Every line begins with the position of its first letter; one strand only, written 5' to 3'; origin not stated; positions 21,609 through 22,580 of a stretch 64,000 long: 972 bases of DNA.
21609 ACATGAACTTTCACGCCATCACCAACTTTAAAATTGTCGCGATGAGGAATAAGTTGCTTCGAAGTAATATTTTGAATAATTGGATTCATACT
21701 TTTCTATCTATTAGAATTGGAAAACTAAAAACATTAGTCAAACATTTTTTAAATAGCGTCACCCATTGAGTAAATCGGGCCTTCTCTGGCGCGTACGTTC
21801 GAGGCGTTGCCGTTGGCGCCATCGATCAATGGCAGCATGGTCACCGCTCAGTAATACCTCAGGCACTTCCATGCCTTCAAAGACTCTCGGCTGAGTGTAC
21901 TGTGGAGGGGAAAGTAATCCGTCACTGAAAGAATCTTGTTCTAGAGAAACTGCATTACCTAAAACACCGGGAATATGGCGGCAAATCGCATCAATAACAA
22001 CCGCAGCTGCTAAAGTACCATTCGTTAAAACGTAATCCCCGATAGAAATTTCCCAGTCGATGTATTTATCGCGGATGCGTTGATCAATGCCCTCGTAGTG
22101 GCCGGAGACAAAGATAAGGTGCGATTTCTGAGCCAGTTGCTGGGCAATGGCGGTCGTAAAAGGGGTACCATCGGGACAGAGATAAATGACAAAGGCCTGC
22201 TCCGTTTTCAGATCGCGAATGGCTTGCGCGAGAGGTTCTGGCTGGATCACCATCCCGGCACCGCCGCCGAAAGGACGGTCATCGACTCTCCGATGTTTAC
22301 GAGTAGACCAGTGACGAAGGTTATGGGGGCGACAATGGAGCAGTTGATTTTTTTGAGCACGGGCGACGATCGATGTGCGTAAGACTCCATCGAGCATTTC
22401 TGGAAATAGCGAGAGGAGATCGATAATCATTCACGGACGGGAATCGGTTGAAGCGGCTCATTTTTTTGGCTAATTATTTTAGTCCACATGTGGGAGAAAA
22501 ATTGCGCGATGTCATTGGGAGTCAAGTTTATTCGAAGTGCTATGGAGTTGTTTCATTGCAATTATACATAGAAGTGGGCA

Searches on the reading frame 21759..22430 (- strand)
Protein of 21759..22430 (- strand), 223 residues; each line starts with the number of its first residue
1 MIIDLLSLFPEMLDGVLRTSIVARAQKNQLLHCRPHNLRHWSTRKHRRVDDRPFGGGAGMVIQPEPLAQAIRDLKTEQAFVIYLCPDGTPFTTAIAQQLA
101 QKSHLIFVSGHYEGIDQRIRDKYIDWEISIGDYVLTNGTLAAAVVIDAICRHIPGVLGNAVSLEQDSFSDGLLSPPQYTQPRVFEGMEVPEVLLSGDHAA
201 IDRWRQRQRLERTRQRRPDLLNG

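Call 32: search_protein_families(library=pfam, proteins=[window:21759-22430:-], max_evalue=0.001)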
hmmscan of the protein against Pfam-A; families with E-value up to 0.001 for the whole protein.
window:21759-22430:- (223 aa): 1 family
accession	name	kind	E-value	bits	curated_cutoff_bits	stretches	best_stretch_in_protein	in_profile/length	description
PF01746.26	tRNA_m1G_MT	-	9.8e-63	211.9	27.3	1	23-218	2-195/195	tRNA (Guanine-1)-methyltransferase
